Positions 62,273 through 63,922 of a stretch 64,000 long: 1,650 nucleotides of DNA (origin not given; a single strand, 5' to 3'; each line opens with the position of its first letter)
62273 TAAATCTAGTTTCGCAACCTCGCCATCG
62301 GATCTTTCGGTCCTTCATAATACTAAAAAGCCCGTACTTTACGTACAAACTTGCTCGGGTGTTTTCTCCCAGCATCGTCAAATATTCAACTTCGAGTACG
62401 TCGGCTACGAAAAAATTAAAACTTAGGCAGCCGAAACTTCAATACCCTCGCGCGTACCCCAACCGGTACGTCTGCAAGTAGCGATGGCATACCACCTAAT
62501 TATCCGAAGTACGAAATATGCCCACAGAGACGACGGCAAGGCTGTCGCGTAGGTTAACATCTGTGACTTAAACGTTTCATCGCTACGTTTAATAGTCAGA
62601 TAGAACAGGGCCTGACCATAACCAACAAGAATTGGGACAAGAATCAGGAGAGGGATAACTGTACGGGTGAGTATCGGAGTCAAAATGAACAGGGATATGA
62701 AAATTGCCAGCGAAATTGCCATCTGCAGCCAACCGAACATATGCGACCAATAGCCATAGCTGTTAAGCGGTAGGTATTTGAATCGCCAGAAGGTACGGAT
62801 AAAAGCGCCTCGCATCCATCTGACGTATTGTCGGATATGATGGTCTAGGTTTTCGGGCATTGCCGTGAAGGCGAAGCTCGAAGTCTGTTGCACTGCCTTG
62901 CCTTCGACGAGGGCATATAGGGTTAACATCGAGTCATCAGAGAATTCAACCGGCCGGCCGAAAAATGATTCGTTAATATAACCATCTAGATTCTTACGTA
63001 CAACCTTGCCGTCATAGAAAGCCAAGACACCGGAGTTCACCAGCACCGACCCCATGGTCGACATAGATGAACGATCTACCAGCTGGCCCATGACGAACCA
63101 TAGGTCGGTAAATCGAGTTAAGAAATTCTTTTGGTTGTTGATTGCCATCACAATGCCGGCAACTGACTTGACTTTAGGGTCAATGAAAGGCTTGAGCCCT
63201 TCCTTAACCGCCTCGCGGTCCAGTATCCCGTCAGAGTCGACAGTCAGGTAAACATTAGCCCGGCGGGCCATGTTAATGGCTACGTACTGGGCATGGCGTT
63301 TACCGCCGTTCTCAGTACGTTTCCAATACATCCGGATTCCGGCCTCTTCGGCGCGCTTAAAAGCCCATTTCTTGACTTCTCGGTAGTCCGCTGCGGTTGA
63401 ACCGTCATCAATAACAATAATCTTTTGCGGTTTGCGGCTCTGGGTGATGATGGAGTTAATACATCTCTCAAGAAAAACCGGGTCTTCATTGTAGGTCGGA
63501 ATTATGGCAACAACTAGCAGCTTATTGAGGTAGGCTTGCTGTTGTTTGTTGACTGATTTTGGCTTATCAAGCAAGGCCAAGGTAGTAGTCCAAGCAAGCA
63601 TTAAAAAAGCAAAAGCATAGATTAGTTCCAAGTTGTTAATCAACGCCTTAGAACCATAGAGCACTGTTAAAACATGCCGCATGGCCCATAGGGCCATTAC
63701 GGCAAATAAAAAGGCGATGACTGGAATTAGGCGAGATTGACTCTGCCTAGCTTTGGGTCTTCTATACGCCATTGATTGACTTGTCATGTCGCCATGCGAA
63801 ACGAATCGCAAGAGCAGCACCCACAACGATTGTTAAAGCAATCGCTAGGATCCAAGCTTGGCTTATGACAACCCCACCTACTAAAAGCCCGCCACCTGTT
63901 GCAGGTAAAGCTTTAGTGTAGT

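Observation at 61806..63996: Sorting-signal-only mini-ORF (LPATG + TM + basic tail) translationally coupled to a HAS/NodC-like processive GT2, next to a sortase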

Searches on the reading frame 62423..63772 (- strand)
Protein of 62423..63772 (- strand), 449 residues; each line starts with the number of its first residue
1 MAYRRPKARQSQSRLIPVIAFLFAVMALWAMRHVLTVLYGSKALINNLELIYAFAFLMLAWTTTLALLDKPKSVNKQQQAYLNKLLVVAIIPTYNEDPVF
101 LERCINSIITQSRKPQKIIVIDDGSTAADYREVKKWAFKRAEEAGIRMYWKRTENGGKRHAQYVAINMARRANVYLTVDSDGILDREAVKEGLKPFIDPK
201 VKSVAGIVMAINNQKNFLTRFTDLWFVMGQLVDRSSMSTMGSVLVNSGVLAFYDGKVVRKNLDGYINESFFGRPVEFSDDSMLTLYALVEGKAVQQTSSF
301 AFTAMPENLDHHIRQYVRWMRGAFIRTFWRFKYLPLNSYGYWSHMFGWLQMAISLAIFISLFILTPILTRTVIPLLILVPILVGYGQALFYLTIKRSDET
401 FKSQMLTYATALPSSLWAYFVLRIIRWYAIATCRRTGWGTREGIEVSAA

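Call 3: search_protein_families(library=pfam, proteins=[window:62423-63772:-], max_evalue=0.1)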
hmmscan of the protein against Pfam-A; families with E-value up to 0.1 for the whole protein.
window:62423-63772:- (449 aa): 3 families
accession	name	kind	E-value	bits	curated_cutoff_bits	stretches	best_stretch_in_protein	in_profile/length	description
PF00535.33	Glycos_transf_2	-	9.8e-18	65.1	23.3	1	89-224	2-131/168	Glycosyl transferase family 2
PF13641.12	Glyco_tranf_2_3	-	3.7e-15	57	27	1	88-322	4-230/230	Glycosyltransferase like family 2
PF13632.12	Glyco_trans_2_3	-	1e-11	45.5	27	1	176-364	3-192/198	Glycosyl transferase family group 2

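Call 4: search_protein_families(library=ncbifam, proteins=[window:62423-63772:-], max_evalue=0.1)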
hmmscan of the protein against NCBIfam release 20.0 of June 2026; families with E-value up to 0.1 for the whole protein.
window:62423-63772:- (449 aa): 16 families
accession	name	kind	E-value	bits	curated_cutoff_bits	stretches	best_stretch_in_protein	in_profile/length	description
TIGR04242.1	nodulat_NodC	equivalog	2.9e-39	135.2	550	1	51-441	11-394/395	chitooligosaccharide synthase NodC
TIGR03937.1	PgaC_IcaA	equivalog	3.9e-15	55.7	422.3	1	69-350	28-298/407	poly-beta-1,6-N-acetyl-D-glucosamine synthase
TIGR03111.1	glyc2_xrt_Gpos1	hypoth_equivalog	2.6e-11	43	363.95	1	62-324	27-287/439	TIGR03111 family XrtG-associated glycosyltransferase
TIGR03965.1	mycofact_glyco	equivalog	1.1e-07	31.1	280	1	81-222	69-205/467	mycofactocin biosynthesis glycosyltransferase MftF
NF007482.0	PRK10073.1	equivalog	1.4e-06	27.5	423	1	87-174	8-89/334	glycosyltransferase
NF047683.1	TeichurnBiosyTuaG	equivalog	2.2e-06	27.5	400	1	84-191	5-106/252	teichuronic acid biosynthesis protein TuaG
NF041875.1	EPS_EpsD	equivalog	3.2e-05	23.5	370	1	90-194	4-102/325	exopolysaccharide biosynthesis glycosyltransferase EpsD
NF038299.1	EPS_HpsN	equivalog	3.8e-05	22.8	425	1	87-212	3-123/317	hormogonium polysaccharide biosynthesis glycosyltransferase HpsN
NF053739.1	GlytfEpsEBac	equivalog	0.00069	18.7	450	1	90-143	6-58/265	glycosyltransferase EpsE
TIGR04182.1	glyco_TIGR04182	equivalog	0.00076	18.9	325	1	87-220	2-120/293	S-layer glycoprotein N-glycosyltransferase AglJ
NF050819.1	PolSacchBiosHfsG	equivalog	0.00083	18.6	500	1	88-201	15-121/302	polysaccharide biosynthesis protein HfsG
NF050050.1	ProtGlycPglI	equivalog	0.0015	18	500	1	88-185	5-98/306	GalNAc(5)-diNAcBac-PP-undecaprenol beta-1,3-glucosyltransferase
NF050113.1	gal_furan_GlfT1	equivalog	0.015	14.6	330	1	87-215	1-124/290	galactofuranosyltransferase GlfT1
NF007453.0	PRK10018.1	equivalog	0.027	14.1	382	1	84-173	5-89/280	colanic acid biosynthesis glycosyltransferase WcaA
TIGR04283.1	glyco_like_mftF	equivalog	0.033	13.8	182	1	90-213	4-113/221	TIGR04283 family arsenosugar biosynthesis glycosyltransferase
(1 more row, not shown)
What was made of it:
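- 62423..63772 (-): HAS/NodC-type membrane-integrated processive GT2 (449 aa), translationally coupled to the microprotein. Pfam GT2 families; NodC model at 135 bits, below its 550 cut-off (calls 3, 4).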

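Call 6: find_encoding_contigs(protein=window:62423-63772:-, flank=10000, max_places=10)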
Protein window:62423-63772:- (449 aa): no gene with exactly this product is on record in the collection.

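Call 8: find_related_loci(query=window:62423-63772:-, collection=genome_contigs, flank=6000)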
Query window:62423-63772:- (449 aa) in genome_contigs; peptide patterns used: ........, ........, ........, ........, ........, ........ (x = any residue, [..] = any of these).
16 stretches matched a pattern; 2 encode a relative of the query (tblastn E <= 1e-3); 2 distinct loci.
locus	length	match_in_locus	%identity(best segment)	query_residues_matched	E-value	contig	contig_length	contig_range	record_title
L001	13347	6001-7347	69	1-448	0e+0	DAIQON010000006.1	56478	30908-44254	MAG TPA_asm: Candidatus Saccharibacteria bacterium isolate CTOTU10846 NODE_48_length_56478_cov_6.672509, whole genome sh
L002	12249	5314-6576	55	29-449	1e-160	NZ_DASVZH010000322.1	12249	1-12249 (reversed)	MAG: Oryzihumus sp. isolate SMAG_U2623 k141_87312, whole genome shotgun sequence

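Call 13: find_homologous_proteins(query=window:62423-63772:-, max_evalue=1e-30)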
Query window:62423-63772:- (449 aa): 907 proteins with E <= 1e-30 among 6956 candidates; the best 120 are listed.
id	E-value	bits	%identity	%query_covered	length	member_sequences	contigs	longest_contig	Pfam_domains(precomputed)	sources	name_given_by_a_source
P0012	3.1e-275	931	90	100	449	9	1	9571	PF13632.13,PF13641.13,PF00535.33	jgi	jgi:hyaluronan synthase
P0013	1.9e-261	885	89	94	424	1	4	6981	PF13632.13,PF13641.13,PF00535.33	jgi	jgi:hyaluronan synthase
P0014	5.2e-252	854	81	100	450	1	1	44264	PF13632.13,PF13641.13,PF00535.33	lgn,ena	-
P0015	2.9e-233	793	76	100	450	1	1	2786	PF13632.13,PF13641.13,PF00535.33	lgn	-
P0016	1.2e-215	735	70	100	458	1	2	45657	PF13632.13,PF13641.13,PF00535.33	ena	-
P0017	2.2e-214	730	70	100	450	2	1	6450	PF13632.13,PF13641.13,PF00535.33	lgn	-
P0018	2.1e-212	724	69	100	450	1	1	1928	PF13632.13,PF13641.13,PF00535.33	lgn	-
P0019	5.8e-211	719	68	99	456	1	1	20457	PF13632.13,PF13641.13,PF00535.33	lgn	-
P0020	8.6e-207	705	67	100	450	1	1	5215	PF13632.13,PF13641.13,PF01644.24,PF00535.33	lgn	-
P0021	3.8e-206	703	67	100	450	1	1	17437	PF13632.13,PF13641.13,PF00535.33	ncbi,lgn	-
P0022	1.4e-201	688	73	86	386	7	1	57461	PF13632.13,PF13641.13,PF00535.33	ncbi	ncbi:MAG TPA: glycosyltransferase [Candidatus Saccharimonadales bacterium]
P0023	7.2e-199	679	65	99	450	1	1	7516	PF13632.13,PF13641.13,PF01644.24,PF00535.33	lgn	-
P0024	2.7e-197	674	65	100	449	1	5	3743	PF13632.13,PF13641.13,PF00535.33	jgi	jgi:hyaluronan synthase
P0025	6.1e-193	660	62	100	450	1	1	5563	PF13632.13,PF13641.13,PF00535.33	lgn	-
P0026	3.7e-191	654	61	100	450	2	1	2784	PF13632.13,PF13641.13,PF00535.33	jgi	jgi:hyaluronan synthase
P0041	1.8e-161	556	57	100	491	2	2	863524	PF13632.13,PF13641.13,PF00535.33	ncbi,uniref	ncbi:glycosyltransferase [Streptomyces sp. NPDC020794]|uniref:glycosyltransferase n=1 Tax=unclassifi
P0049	1.7e-155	536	54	97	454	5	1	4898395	PF13632.13,PF13506.14,PF13641.13,PF01644.24,PF00535.33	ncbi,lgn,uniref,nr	ncbi:putative glycosyl transferase [Carbonactinospora thermoautotrophica]|uniref:Putative glycosyl t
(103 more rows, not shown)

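Call 15: find_related_loci(query=A2, collection=metagenome_contigs, flank=5000)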
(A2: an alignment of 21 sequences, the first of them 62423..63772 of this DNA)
Query A2 (449 aa) in metagenome_contigs; peptide patterns used: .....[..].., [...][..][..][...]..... (x = any residue, [..] = any of these).
568 stretches matched a pattern; 431 encode a relative of the query (tblastn E <= 1e-3); the best 80 are kept; 80 distinct loci.
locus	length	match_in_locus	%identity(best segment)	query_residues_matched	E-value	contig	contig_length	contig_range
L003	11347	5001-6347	69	1-448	0e+0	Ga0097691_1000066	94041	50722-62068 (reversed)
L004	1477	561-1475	92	1-305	0e+0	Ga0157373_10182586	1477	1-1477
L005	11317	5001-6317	53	2-447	1e-156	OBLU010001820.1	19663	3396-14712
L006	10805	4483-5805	55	14-449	7e-153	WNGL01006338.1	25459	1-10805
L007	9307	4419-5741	55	14-449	7e-153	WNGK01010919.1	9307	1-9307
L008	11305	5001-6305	54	14-447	2e-151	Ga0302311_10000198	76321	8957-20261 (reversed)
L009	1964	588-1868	50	20-446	7e-162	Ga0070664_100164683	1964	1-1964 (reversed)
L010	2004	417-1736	49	7-447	2e-159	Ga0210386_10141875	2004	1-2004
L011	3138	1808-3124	50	8-447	1e-154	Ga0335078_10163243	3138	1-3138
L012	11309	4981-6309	51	6-447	2e-146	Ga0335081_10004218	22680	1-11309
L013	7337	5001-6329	51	6-447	2e-146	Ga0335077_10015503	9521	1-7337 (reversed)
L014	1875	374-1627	51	29-447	5e-158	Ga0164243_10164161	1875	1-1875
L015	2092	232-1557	50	11-447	3e-157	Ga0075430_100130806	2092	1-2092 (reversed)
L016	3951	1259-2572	51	7-446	3e-150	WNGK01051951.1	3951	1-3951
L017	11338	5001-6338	50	1-449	8e-145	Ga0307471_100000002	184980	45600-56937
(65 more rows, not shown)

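Call 22: find_encoding_contigs(protein=P0049, flank=8000, max_places=2)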
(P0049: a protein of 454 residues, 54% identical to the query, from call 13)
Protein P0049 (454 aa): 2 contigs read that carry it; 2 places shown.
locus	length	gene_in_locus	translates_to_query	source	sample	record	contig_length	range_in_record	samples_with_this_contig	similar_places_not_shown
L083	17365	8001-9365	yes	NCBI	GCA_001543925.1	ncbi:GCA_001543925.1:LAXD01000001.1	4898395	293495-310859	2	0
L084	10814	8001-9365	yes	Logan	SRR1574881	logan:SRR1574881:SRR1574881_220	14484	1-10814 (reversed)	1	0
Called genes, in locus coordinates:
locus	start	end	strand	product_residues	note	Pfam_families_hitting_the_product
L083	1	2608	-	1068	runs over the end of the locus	PF04313:HSDR_N, PF00270:DEAD (weak), PF04851:ResIII, PF18766:SWI2_SNF2, PF22679:T1R_D3-like, PF11867:T1RH-like_C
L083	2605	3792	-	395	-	PF01420:Methylase_S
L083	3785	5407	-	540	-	PF12161:HsdM_N, PF02384:N6_Mtase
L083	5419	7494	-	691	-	-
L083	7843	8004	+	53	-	-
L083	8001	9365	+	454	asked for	PF00535:Glycos_transf_2, PF01644:Chitin_synth_1 (faint), PF13641:Glyco_tranf_2_3, PF13506:Glyco_transf_21 (weak), PF13632:Glyco_trans_2_3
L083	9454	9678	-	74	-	PF04149:DUF397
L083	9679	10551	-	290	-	PF01381:HTH_3 (weak), PF13560:HTH_31, PF19054:DUF5753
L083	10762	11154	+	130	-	PF13581:HATPase_c_2, PF02518:HATPase_c (weak)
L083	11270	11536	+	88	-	-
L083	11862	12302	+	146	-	PF05423:Mycobact_memb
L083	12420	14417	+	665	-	PF11398:DUF2813 (faint), PF13175:AAA_15, PF13476:AAA_23, PF13514:AAA_27 (faint), PF13304:AAA_21, PF20469:OLD-like_TOPRIM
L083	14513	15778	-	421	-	-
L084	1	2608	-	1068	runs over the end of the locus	PF04313:HSDR_N, PF00270:DEAD (weak), PF04851:ResIII, PF18766:SWI2_SNF2, PF22679:T1R_D3-like, PF11867:T1RH-like_C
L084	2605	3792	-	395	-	PF01420:Methylase_S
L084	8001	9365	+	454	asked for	PF00535:Glycos_transf_2, PF01644:Chitin_synth_1 (faint), PF13641:Glyco_tranf_2_3, PF13506:Glyco_transf_21 (weak), PF13632:Glyco_trans_2_3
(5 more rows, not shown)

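Call 23: find_encoding_contigs(protein=P0041, flank=8000, max_places=2)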
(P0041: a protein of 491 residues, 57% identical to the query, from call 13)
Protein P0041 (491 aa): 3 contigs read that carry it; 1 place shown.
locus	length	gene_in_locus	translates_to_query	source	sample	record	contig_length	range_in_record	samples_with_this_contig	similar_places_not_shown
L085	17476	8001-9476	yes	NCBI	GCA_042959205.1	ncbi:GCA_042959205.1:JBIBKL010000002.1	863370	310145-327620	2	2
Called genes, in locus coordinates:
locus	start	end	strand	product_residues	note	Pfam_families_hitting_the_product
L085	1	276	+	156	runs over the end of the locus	-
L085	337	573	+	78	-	-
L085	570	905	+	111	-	-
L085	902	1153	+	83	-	-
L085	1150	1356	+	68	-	-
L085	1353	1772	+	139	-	PF10686:YAcAr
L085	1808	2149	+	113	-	-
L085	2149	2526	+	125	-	-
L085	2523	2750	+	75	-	-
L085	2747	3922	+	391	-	-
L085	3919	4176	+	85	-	-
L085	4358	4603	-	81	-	PF12587:DUF3761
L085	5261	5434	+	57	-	-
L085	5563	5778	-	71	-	-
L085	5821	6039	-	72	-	-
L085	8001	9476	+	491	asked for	PF00535:Glycos_transf_2, PF13641:Glyco_tranf_2_3, PF13632:Glyco_trans_2_3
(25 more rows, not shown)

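Call 28: search_solved_structures(query=window:62423-63772:-, max_evalue=0.001)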
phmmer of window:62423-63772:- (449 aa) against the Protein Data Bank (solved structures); distinct sequences matched with E-value up to 0.001: 8.
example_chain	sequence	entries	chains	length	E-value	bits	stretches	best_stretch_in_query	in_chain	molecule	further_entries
7sp7_A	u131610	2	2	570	2.7e-16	62.8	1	156-443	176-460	Hyaluronan synthase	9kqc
8snc_A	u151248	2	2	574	2.8e-16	62.7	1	156-443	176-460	Hyaluronan synthase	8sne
7sp6_A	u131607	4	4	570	1.4e-15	60.4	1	156-443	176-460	Hyaluronan synthase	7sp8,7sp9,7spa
8snd_A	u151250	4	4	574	1.5e-15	60.3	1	156-443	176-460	Hyaluronan synthase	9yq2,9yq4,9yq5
8smm_A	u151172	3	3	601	1.6e-14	57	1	155-441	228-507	Hyaluronan synthase 1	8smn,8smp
6yv7_A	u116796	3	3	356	1.5e-07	34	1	81-206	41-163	Glycosyl transferase, family 2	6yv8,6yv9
6yv7_B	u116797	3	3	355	1.5e-07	34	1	81-206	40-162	Glycosyl transferase, family 2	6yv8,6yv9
5hea_A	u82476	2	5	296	0.00094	21.4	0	86-186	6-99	Putative glycosyltransferase (GalT1)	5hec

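Call 38: search_protein_families(library=pfam, alignment_id=A3, max_evalue=0.00001)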
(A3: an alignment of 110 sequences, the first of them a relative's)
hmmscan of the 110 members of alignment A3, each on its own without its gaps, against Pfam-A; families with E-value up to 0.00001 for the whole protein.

A. member 1, L001:4742-5431:- (230 aa): 1 family
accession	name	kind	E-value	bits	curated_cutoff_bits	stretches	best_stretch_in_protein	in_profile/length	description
PF20334.3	DUF6629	-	4.5e-32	111.9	27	1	16-220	1-203/209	Family of unknown function (DUF6629)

B. families by the number of members that match (of 110 scanned): 74 families (the first 25 are shown)
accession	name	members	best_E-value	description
PF00984.24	UDPG_MGDP_dh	9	1.4e-32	UDP-glucose/GDP-mannose dehydrogenase family, central domain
PF03721.20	UDPG_MGDP_dh_N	8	1.2e-43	UDP-glucose/GDP-mannose dehydrogenase family, NAD binding domain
PF03720.21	UDPG_MGDP_dh_C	8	1e-19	UDP-glucose/GDP-mannose dehydrogenase family, UDP binding domain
PF01522.26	Polysacc_deac_1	7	6.4e-61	Polysaccharide deacetylase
PF02156.21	Glyco_hydro_26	6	8.2e-12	Glycosyl hydrolase family 26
PF09278.17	MerR-DNA-bind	4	1.7e-20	MerR, DNA binding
PF13411.12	MerR_1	4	1.4e-17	MerR HTH family regulatory protein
PF00376.29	MerR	4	2e-13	MerR family regulatory protein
PF03446.21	NAD_binding_2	4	1.4e-06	NAD binding domain of 6-phosphogluconate dehydrogenase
PF00296.26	Bac_luciferase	3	1.2e-49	Luciferase-like monooxygenase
PF13561.12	adh_short_C2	3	3.7e-45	Enoyl-(Acyl carrier protein) reductase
PF00106.31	adh_short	3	1.3e-38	short chain dehydrogenase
PF17957.7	Big_7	3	1.2e-30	Bacterial Ig domain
PF04203.18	Sortase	3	3.6e-18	Sortase domain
PF00145.23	DNA_methylase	2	5.9e-79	C-5 cytosine-specific DNA methylase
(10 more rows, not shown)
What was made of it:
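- Closest known: Class I hyaluronan synthases. Same: A UDP-sugar dehydrogenase lies within about 1.3 kb of the GT2 in 9 of the roughly 65 loci scanned, as in has operons (call 38).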

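Call 77: search_protein_families(library=padloc, proteins=[window:62423-63772:-], max_evalue=0.01)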
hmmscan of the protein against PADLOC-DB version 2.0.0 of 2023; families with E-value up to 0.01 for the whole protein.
window:62423-63772:- (449 aa): 0 families

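Call 78: search_protein_families(library=phrogs, proteins=[window:62423-63772:-, P0041], max_evalue=0.01)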
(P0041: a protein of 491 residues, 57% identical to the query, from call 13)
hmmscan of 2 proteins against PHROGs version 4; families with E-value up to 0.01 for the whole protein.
window:62423-63772:- (449 aa): 1 family
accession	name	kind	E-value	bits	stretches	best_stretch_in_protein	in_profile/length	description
phrog_841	-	moron, auxiliary metabolic gene and host takeover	7.5e-05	23.4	1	88-190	5-105/309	GtrB-like O-antigen conversion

P0041 (491 aa): 1 family
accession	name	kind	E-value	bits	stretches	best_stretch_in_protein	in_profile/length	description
phrog_31810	-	unknown function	0.0035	19.1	1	375-422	15-62/67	-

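Call 79: search_dna_similar(query=P0041, collection=phages, mode=protein, max_rows=10)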
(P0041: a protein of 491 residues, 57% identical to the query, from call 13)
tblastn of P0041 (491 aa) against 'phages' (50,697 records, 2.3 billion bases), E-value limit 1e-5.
Records with a match: 4; places in all: 4; records where one place covers at least 80% of the query: 1.
Best place of each record, by identity: <60% 4.
By first word of the organism name: Acinetobacter 2; Streptomyces 1; Caudovirales 1.
By host as written in the record: - 3; Streptomyces lividans JI 1326 1.
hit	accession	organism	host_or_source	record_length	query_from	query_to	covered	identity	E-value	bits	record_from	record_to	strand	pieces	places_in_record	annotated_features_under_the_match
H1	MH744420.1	Streptomyces phage Kromp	Streptomyces lividans JI 1326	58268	45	491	91%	55.8%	9e-147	470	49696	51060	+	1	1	79: glycosyltransferase | 80: hypothetical protein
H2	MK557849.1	Caudovirales GX15bay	mangrove soil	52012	55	441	79%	27.5%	3e-19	97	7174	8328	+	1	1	glycosyltransferase family 2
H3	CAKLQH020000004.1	Acinetobacter phage MD-2021a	not known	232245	89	323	48%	29.0%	1e-6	57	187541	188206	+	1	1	pgaC_1: N-glycosyltransferase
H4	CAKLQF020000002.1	Acinetobacter phage MD-2021a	not known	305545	89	323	48%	29.0%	1e-6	57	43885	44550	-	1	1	pgaC_1: N-glycosyltransferase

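Call 81: get_annotated_region(hit=H1, flank=1500)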
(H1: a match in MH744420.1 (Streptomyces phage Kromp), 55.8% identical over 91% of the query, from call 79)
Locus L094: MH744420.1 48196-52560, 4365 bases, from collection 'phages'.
description: Streptomyces phage Kromp, complete genome.
organism: Streptomyces phage Kromp (NCBI taxid 2315619)
taxonomy: Viruses; Duplodnaviria; Heunggongvirae; Uroviricota; Caudoviricetes
host: Streptomyces lividans JI 1326; source: soil; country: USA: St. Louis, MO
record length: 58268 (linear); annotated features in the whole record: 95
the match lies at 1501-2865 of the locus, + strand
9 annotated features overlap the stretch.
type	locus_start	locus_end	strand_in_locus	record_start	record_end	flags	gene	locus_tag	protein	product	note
CDS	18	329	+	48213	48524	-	75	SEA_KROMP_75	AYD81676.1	hypothetical protein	-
CDS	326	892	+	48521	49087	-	76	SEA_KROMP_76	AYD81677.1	hypothetical protein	-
CDS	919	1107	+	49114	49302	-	77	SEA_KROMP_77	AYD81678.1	hypothetical protein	-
CDS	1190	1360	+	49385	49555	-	78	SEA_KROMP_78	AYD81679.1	hypothetical protein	-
CDS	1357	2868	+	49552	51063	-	79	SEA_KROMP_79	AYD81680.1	glycosyltransferase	-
CDS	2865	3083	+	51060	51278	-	80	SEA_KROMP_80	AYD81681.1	hypothetical protein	-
CDS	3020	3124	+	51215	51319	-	81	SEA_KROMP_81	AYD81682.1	hypothetical protein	-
CDS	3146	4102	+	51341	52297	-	82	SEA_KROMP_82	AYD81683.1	hypothetical protein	-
CDS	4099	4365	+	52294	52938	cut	83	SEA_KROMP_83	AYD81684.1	hypothetical protein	-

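Call 85: predict_structure(alignment_id=A2)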
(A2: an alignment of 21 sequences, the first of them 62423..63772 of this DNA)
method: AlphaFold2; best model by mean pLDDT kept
length: 449 residues; sequences in the alignment: 21
mean_pLDDT: 81.3   pTM: 0.84
mean pLDDT of the five models: 81.3, 79.8, 77.2, 76.4, 75.1
residues with pLDDT >= 90: 142; 70-90: 249; 50-70: 31; < 50: 27
segments of 3 or more residues with pLDDT < 50: 232-247, 440-449
pLDDT, mean of each block of 10 residues (from residue 1): 79 83 82 72 65 77 79 94 97 87 96 97 82 95 97 85 93 94 95 95 90 86 78 39 52 94 84 68 83 87 85 75 75 81 77 79 83 78 84 89 90 79 70 61 41
secondary structure, 60 per line:
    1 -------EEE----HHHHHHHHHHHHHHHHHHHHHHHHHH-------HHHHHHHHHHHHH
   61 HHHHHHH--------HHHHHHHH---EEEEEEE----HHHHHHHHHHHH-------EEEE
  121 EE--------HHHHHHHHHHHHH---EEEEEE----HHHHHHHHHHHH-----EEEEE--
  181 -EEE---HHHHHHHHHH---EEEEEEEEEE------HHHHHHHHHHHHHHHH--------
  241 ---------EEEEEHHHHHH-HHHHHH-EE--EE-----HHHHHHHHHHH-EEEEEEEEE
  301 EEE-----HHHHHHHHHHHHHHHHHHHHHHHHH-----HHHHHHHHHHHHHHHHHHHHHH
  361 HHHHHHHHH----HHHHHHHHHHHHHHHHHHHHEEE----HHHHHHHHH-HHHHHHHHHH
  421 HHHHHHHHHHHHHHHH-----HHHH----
elements in order: E8-10 H15-40 H48-67 H76-83 E87-93 H98-109 E117-122 H131-143 E147-152 H157-168 E174-178 E182-184 H188-197 E201-210 H217-232 E250-254 H255-260 H262-267 H280-290 E292-303 H309-333 H339-369 H374-393 E394-396 H401-409 H411-436 H442-445
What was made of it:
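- On Class I hyaluronan synthase / NodC-type processive GT2: AF2 pLDDT 81, pTM 0.84 (call 85).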
